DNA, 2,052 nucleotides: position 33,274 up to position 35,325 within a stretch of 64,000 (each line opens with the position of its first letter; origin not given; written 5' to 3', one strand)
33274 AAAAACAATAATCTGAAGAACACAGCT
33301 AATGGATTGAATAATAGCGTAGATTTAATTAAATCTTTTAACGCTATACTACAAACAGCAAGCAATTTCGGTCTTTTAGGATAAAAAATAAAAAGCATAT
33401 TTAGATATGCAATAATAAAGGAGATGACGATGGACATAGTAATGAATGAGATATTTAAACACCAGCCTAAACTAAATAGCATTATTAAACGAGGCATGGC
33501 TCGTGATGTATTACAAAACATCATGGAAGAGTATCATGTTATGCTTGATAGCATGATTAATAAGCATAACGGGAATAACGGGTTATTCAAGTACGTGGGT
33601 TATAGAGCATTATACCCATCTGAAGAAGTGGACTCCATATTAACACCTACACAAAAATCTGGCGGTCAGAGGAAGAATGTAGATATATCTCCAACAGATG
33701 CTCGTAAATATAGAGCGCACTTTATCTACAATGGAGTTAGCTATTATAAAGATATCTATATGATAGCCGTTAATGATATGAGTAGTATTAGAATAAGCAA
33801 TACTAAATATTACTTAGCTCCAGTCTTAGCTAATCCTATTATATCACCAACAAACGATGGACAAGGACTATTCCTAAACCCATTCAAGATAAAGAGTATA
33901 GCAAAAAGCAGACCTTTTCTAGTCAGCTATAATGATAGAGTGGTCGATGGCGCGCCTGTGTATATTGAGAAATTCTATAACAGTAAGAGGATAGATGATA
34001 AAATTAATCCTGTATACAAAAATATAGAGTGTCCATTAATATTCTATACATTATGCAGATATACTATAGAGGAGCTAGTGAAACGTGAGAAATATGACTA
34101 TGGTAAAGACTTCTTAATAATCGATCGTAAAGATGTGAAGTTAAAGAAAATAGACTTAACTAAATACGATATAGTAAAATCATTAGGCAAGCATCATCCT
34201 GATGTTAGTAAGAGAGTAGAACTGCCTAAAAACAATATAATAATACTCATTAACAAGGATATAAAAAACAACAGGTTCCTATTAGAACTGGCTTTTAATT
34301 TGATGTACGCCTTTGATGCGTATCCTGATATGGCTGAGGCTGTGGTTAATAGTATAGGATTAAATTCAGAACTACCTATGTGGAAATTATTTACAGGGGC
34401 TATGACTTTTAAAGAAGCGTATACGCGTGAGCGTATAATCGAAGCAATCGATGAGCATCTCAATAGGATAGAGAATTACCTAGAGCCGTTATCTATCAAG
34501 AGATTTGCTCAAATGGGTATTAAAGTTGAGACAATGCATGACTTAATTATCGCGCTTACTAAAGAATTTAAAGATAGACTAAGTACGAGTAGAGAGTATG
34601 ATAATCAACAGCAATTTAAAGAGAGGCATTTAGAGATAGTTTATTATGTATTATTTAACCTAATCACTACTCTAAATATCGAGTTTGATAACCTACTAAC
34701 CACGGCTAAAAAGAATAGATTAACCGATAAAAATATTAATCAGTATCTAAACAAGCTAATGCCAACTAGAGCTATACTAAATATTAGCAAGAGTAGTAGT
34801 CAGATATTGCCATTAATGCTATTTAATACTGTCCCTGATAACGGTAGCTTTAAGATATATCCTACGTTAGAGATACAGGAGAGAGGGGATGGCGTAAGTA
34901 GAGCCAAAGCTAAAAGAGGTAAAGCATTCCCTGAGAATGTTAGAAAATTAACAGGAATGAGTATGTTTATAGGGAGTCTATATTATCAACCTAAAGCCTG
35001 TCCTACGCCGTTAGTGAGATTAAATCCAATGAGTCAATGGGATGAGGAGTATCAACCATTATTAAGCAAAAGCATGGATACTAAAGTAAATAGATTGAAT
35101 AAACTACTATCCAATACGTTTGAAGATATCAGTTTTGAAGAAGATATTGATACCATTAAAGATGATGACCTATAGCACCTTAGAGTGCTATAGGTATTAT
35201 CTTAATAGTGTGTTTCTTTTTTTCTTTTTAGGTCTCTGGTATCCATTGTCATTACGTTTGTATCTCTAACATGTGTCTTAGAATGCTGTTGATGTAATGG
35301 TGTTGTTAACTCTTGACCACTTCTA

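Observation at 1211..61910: Window-wide family of stop-codon-overlapping palindromic hairpins, mostly lacking an adjacent U-tract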

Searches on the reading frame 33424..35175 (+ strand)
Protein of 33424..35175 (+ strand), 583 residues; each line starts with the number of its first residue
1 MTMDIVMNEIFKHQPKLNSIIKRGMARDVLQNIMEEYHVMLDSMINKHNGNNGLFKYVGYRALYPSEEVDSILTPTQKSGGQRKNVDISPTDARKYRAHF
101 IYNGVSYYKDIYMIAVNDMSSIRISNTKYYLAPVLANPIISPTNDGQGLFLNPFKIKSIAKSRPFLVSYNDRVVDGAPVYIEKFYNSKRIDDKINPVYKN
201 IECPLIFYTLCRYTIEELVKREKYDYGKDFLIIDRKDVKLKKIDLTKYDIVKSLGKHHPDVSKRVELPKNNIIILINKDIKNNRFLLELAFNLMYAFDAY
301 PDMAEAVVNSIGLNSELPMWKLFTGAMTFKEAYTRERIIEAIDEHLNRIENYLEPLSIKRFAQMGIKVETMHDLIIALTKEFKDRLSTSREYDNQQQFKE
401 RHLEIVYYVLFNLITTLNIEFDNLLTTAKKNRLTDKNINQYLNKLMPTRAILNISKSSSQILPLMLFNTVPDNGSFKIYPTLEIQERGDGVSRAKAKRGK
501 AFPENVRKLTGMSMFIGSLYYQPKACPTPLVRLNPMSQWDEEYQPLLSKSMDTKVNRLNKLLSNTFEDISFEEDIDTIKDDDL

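Call 32: search_protein_families(library=phrogs, proteins=[window:33424-35175:+], max_evalue=0.00001)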
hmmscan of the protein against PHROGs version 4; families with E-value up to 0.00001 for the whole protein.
window:33424-35175:+ (583 aa): 1 family
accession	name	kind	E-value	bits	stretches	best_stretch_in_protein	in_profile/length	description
phrog_2943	-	DNA, RNA and nucleotide metabolism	4.7e-49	168.3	1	9-558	8-526/535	polymerase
